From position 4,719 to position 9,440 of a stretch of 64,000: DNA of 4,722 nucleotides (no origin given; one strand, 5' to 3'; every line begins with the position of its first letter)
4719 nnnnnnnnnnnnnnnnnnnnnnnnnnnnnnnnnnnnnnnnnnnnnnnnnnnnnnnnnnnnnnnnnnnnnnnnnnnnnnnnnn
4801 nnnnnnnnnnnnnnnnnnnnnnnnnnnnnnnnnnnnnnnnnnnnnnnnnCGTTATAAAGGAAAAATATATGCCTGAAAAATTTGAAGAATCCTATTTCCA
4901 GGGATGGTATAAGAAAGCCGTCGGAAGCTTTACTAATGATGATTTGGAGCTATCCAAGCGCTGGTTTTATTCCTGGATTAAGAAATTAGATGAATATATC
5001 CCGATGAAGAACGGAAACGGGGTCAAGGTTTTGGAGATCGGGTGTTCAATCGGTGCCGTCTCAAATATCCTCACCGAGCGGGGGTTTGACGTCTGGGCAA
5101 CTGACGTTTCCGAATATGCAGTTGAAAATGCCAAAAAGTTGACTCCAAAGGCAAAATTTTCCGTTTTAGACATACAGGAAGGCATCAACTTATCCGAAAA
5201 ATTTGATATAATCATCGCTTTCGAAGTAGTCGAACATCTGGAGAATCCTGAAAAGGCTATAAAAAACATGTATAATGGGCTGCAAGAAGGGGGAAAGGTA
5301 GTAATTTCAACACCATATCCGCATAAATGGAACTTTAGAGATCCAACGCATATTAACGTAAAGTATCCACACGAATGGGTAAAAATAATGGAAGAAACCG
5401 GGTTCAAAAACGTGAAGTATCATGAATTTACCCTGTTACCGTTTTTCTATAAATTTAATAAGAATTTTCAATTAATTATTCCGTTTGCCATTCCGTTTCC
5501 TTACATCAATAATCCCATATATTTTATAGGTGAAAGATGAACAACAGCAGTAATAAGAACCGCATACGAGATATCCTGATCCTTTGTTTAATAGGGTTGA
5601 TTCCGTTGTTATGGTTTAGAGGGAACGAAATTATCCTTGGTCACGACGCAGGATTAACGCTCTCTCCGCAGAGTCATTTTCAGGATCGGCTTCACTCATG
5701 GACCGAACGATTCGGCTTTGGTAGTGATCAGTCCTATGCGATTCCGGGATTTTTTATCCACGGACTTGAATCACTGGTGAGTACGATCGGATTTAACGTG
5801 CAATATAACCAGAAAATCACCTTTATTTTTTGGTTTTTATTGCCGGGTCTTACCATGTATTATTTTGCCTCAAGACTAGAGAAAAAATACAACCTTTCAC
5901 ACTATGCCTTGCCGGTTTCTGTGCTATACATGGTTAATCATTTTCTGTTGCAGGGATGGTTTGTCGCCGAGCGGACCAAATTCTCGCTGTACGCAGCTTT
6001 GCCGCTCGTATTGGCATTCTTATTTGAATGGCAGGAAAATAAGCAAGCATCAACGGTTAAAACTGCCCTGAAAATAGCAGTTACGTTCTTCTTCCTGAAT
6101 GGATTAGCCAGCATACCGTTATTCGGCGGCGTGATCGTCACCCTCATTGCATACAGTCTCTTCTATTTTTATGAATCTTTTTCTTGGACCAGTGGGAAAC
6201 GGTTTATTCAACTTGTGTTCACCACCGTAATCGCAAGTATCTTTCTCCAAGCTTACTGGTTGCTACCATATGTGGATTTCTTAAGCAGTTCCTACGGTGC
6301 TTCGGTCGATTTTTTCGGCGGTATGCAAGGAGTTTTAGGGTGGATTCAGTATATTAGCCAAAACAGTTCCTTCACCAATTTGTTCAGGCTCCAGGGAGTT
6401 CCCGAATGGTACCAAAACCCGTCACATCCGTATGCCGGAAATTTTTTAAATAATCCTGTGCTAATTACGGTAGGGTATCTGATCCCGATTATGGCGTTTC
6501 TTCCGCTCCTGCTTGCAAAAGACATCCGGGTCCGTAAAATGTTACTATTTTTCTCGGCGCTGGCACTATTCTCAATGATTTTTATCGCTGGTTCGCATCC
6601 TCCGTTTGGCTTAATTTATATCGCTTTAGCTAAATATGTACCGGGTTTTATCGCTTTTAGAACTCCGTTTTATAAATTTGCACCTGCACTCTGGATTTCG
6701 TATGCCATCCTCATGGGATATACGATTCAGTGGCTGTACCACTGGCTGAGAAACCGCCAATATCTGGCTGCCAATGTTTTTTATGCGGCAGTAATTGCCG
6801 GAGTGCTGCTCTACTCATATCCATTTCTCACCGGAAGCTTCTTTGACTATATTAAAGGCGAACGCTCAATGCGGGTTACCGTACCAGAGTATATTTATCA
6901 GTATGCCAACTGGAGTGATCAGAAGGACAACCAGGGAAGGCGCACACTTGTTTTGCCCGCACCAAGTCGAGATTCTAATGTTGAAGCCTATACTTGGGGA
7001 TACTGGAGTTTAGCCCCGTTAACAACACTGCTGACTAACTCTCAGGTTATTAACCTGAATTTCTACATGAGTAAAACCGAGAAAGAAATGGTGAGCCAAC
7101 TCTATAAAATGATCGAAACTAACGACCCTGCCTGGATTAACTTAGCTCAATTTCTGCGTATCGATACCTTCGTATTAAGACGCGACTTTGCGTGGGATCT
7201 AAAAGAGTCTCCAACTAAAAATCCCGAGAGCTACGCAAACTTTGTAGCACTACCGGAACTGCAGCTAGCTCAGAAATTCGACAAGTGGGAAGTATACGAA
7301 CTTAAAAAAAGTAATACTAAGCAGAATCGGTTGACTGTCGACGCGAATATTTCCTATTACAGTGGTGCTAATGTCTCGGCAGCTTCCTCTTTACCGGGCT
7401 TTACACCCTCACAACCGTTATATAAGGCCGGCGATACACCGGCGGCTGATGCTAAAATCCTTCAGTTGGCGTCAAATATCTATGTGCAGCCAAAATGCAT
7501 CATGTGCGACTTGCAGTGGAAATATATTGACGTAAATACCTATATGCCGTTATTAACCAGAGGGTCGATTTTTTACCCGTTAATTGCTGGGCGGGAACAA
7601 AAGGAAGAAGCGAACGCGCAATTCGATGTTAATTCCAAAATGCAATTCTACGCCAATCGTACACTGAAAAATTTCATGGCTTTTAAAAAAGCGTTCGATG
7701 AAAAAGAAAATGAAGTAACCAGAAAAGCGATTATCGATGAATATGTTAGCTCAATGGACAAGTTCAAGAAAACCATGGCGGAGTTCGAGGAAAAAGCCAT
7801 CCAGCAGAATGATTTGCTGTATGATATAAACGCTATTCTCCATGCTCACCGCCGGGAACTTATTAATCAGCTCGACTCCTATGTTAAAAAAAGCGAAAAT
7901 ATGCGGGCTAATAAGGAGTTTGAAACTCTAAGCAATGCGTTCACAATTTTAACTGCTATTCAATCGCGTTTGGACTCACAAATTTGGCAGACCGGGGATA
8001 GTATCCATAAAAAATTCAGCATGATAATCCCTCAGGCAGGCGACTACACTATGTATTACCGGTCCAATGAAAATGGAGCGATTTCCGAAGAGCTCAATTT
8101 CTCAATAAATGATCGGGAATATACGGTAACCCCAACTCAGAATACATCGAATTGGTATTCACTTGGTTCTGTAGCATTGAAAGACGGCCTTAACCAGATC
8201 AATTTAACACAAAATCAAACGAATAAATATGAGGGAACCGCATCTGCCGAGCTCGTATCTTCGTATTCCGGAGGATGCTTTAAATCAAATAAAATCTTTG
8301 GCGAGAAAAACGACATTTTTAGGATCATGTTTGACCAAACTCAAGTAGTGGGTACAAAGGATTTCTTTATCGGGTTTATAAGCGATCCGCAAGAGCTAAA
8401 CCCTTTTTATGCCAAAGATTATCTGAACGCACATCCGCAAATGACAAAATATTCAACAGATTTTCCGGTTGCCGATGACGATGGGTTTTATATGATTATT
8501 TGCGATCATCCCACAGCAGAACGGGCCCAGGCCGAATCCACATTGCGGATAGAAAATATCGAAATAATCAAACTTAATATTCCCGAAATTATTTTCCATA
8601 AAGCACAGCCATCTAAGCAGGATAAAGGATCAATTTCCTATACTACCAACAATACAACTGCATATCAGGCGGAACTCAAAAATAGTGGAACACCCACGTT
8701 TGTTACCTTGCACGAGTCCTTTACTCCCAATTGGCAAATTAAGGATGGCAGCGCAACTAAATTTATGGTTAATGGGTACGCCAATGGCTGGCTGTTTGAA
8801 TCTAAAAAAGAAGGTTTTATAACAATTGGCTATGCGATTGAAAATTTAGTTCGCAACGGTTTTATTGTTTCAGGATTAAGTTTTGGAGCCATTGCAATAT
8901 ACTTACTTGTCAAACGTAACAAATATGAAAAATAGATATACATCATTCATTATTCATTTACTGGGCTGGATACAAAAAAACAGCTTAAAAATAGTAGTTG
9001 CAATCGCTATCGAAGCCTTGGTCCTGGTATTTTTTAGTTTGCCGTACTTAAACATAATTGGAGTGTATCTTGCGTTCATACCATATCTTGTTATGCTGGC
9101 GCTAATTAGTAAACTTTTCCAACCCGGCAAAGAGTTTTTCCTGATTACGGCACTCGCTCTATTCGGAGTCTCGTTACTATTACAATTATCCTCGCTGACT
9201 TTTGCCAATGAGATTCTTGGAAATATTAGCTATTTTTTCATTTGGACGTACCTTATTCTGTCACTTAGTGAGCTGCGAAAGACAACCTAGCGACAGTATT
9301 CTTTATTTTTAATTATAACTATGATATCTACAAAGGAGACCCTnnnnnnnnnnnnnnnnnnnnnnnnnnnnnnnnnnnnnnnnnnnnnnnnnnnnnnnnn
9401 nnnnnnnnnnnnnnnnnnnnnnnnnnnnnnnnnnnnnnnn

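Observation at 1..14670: Operon for a 4-acetamido-4,6-dideoxyhexose glycan with five GT-C/YfhO-like membrane glycosyltransferases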

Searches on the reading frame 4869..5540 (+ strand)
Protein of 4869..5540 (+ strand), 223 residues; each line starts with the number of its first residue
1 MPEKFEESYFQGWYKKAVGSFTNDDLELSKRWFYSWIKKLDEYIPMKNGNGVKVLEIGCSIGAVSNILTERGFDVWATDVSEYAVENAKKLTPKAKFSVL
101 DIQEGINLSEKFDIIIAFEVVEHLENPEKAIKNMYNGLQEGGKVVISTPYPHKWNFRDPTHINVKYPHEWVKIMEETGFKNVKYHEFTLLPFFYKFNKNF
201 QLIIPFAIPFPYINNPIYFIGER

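Call 3: search_protein_families(library=pfam, proteins=[window:4869-5540:+], max_evalue=0.01)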
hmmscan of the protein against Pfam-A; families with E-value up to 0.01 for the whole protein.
window:4869-5540:+ (223 aa): 15 families
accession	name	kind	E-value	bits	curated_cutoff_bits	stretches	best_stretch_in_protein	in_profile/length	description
PF13489.12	Methyltransf_23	-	4.3e-23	82.3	27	1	34-183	7-163/164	Methyltransferase domain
PF08241.18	Methyltransf_11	-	1.1e-16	61.6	21.2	1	55-146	1-95/95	Methyltransferase domain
PF13847.12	Methyltransf_31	-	1.3e-14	54.5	27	1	50-156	3-119/145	Methyltransferase domain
PF08242.18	Methyltransf_12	-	3.1e-14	53.9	30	1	55-143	1-97/98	Methyltransferase domain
PF13649.12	Methyltransf_25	-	9.9e-14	52.2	27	1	54-142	1-97/97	Methyltransferase domain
PF05219.18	DREV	-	1.2e-09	38.2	26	1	43-152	87-192/265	DREV methyltransferase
PF05401.17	NodS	-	2.7e-07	31.1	24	1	47-146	40-144/201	Nodulation protein S (NodS)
PF03848.20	TehB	-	7.4e-07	29.2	20.4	1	52-146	32-132/193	Tellurite resistance protein TehB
PF02353.26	CMAS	-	1.2e-05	25.2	27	1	49-149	61-167/273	Mycolic acid cyclopropane synthetase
PF01739.24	CheR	-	1.5e-05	25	27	0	42-92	23-84/195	CheR methyltransferase, SAM binding domain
PF07021.18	MetW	-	4.9e-05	23.5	21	1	50-191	13-150/193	Methionine biosynthesis protein MetW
PF03686.19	UPF0146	-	0.00061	20.1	26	1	40-87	4-51/129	Uncharacterised protein family (UPF0146)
PF01209.24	Ubie_methyltran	-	0.00099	19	20.1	0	35-146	34-151/233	ubiE/COQ5 methyltransferase family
PF10294.15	Methyltransf_16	-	0.0071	16.6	21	1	38-136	33-145/174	Lysine methyltransferase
PF05175.20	MTS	-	0.0074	16.4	23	1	50-116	31-103/170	Methyltransferase small domain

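Call 7: search_protein_families(library=ncbifam, proteins=[window:4869-5540:+], max_evalue=0.01)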
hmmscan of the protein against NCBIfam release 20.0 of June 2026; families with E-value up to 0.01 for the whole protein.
window:4869-5540:+ (223 aa): 37 families (the best 25 are shown)
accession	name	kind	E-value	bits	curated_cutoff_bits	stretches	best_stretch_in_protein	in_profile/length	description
TIGR01983.1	UbiG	equivalog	3.3e-17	62.5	102.95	1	47-148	46-153/228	bifunctional 2-polyprenyl-6-hydroxyphenol methylase/3-demethylubiquinol 3-O-methyltransferase UbiG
TIGR02072.1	BioC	equivalog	1.4e-11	44.7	184.95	1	49-187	33-179/244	malonyl-ACP O-methyltransferase BioC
TIGR04345.1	ovoA_Cterm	equivalog_domain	5.9e-11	42.4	170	2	110-189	133-212/242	putative 4-mercaptohistidine N1-methyltransferase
TIGR02021.1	BchM-ChlM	equivalog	1.1e-10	41.3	158.9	1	43-133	47-138/218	magnesium protoporphyrin IX methyltransferase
NF043040.1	corrin_prot_MT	hypoth_equivalog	1.1e-08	34.8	180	1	42-147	32-148/216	corrinoid protein-associated methyltransferase CpaM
NF045667.1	MTase_DVU1556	equivalog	1.4e-08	34.5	155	1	50-151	22-124/213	DVU_1556 family methyltransferase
NF008992.0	PRK12335.1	equivalog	7.4e-08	31.9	303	1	50-146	122-223/289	SAM-dependent methyltransferase TehB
NF007610.0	PRK10258.1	equivalog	7.8e-08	31.9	342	1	52-148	44-140/251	malonyl-ACP O-methyltransferase BioC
NF008264.0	PRK11036.1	equivalog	3.6e-07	29.9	366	1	40-146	34-147/261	tRNA uridine 5-oxyacetic acid(34) methyltransferase CmoM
NF008405.0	PRK11207.1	equivalog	8.8e-07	28.6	218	1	50-146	30-132/198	tellurite resistance methyltransferase TehB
TIGR00477.1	tehB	equivalog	1.1e-06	28.1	219.5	1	52-146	75-174/238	tellurite resistance methyltransferase TehB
NF041650.1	nod_mtase_NodS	equivalog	1.2e-06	28.3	300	1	48-147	36-140/190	nodulation methyltransferase NodS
NF011529.0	PRK14968.1-3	equivalog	1.4e-06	27.9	162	1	50-143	34-129/198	putative methyltransferase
NF002463.0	PRK01683.1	equivalog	1.6e-06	27.9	297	1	52-165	33-143/258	trans-aconitate 2-methyltransferase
TIGR00537.1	hemK_rel_arch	hypoth_equivalog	2e-06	27.6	87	1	50-119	19-90/179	HemK2/MTQ2 family protein methyltransferase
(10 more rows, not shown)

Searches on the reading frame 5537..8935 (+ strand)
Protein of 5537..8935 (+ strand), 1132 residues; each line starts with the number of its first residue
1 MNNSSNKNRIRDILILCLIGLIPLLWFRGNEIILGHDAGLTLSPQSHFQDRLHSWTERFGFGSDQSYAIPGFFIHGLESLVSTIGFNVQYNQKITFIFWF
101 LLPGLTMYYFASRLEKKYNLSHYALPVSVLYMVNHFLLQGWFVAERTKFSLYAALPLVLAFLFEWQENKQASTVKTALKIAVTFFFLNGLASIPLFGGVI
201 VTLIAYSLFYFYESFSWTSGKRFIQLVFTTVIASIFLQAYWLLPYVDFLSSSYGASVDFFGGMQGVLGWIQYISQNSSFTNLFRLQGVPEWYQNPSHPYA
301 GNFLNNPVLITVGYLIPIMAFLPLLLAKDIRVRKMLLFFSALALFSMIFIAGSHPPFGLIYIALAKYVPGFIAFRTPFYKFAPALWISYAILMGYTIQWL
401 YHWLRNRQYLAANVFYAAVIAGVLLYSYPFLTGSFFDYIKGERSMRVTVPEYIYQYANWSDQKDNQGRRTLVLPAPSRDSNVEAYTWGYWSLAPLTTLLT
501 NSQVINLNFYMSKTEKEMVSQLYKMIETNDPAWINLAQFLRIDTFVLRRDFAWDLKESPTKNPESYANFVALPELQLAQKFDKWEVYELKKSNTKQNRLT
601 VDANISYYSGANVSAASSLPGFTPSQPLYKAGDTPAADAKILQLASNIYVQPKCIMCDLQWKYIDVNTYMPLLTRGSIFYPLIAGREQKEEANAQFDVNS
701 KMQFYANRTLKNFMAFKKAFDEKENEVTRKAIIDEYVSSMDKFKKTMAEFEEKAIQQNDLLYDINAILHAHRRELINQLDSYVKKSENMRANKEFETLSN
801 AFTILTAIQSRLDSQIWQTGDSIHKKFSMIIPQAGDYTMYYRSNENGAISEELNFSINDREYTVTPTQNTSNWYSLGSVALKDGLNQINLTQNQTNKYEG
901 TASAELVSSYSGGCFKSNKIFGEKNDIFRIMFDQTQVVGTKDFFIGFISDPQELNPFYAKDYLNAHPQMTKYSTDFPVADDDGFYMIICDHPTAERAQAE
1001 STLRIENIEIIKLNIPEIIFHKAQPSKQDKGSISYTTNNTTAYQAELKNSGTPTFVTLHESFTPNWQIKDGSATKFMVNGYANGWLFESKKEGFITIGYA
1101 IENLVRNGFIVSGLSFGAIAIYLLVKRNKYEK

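Call 3: search_protein_families(library=pfam, proteins=[window:5537-8935:+], max_evalue=0.01)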
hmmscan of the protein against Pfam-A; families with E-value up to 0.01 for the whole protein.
window:5537-8935:+ (1132 aa): 2 families
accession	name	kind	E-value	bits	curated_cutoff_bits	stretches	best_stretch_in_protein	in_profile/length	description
PF11847.13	GT-C_AftD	-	4.7e-05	22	26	1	39-555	21-514/661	Alpha-(1->3)-arabinofuranosyltransferase, N-terminal GT-C domain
PF25275.1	Golvesin_C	-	0.00042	20.8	31.6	1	826-897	44-120/132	Golvesin C-terminal domain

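Call 7: search_protein_families(library=ncbifam, proteins=[window:5537-8935:+], max_evalue=0.01)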
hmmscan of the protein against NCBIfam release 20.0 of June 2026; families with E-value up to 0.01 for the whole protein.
window:5537-8935:+ (1132 aa): 0 families

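Call 12: search_solved_structures(query=window:5537-8935:+, max_evalue=1)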
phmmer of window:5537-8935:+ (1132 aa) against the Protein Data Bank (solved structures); distinct sequences matched with E-value up to 1: 0.

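Call 55: search_protein_families(library=pfam, alignment_id=A4, max_evalue=0.1)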
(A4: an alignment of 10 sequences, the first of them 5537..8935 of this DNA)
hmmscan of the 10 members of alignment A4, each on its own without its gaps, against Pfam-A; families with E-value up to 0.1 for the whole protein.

A. member 1, window:5537-8935:+ (1132 aa): 3 families
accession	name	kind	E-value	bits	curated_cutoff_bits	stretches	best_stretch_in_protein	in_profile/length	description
PF11847.13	GT-C_AftD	-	4.7e-05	22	26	1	39-555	21-514/661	Alpha-(1->3)-arabinofuranosyltransferase, N-terminal GT-C domain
PF25275.1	Golvesin_C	-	0.00042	20.8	31.6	1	826-897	44-120/132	Golvesin C-terminal domain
PF16871.11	DUF5077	-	0.02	15.5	24.6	1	831-900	40-110/122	Domain of unknown function (DUF5077)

B. families by the number of members that match (of 10 scanned): 7 families
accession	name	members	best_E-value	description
PF11847.13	GT-C_AftD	6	2.7e-08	Alpha-(1->3)-arabinofuranosyltransferase, N-terminal GT-C domain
PF25275.1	Golvesin_C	2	0.00042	Golvesin C-terminal domain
PF18915.5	DUF5667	1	5.4e-07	Domain of unknown function (DUF5667)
PF16411.10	SusF_SusE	1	0.0014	Outer membrane protein SusF_SusE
PF16871.11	DUF5077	1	0.02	Domain of unknown function (DUF5077)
PF17259.7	DUF5325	1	0.045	Family of unknown function (DUF5325)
PF20237.3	DUF6594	1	0.089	Family of unknown function (DUF6594)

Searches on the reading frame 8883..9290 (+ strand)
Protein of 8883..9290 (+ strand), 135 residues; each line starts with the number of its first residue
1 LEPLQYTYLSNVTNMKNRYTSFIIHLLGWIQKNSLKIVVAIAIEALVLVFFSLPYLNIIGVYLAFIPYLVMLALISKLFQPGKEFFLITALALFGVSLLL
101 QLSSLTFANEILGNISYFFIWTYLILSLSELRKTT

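Call 3: search_protein_families(library=pfam, proteins=[window:8883-9290:+], max_evalue=0.01)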
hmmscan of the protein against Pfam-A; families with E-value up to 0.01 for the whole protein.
window:8883-9290:+ (135 aa): 0 families

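Call 7: search_protein_families(library=ncbifam, proteins=[window:8883-9290:+], max_evalue=0.01)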
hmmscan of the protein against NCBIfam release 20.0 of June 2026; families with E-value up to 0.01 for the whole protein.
window:8883-9290:+ (135 aa): 0 families

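Call 70: search_protein_families(library=pfam, alignment_id=A5, max_evalue=5)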
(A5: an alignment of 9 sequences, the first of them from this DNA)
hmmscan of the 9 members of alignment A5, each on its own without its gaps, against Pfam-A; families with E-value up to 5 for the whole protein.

A. member 1, seq(121 aa): 1 family
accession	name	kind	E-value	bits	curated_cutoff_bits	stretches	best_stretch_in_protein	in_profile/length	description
PF18817.7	HEAT_UF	-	0.14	13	30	1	16-30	7-21/45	Repeat of uncharacterized protein PH0542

B. families by the number of members that match (of 9 scanned): 13 families
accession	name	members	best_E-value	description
PF09852.15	DUF2079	1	0.0023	Predicted membrane protein (DUF2079)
PF09053.15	CagZ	1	0.0043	CagZ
PF05875.18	Ceramidase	1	0.0054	Ceramidase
PF09858.14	DUF2085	1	0.016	Predicted membrane protein (DUF2085)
PF05767.17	Pox_A14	1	0.025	Poxvirus virion envelope protein A14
PF14015.11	DUF4231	1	0.057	Protein of unknown function (DUF4231)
PF02212.23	GED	1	0.11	Dynamin GTPase effector domain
PF13134.11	DUF3948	1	0.12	Protein of unknown function (DUF3948)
PF18817.7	HEAT_UF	1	0.14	Repeat of uncharacterized protein PH0542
PF03029.23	ATP_bind_1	1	0.26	Conserved hypothetical ATP binding protein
PF23778.1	Phage_holin_2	1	0.33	Putative phage holin family 2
PF15562.11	Imm17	1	0.53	Immunity protein 17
PF17367.7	NiFe_hyd_3_EhaA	1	3.3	NiFe-hydrogenase-type-3 Eha complex subunit A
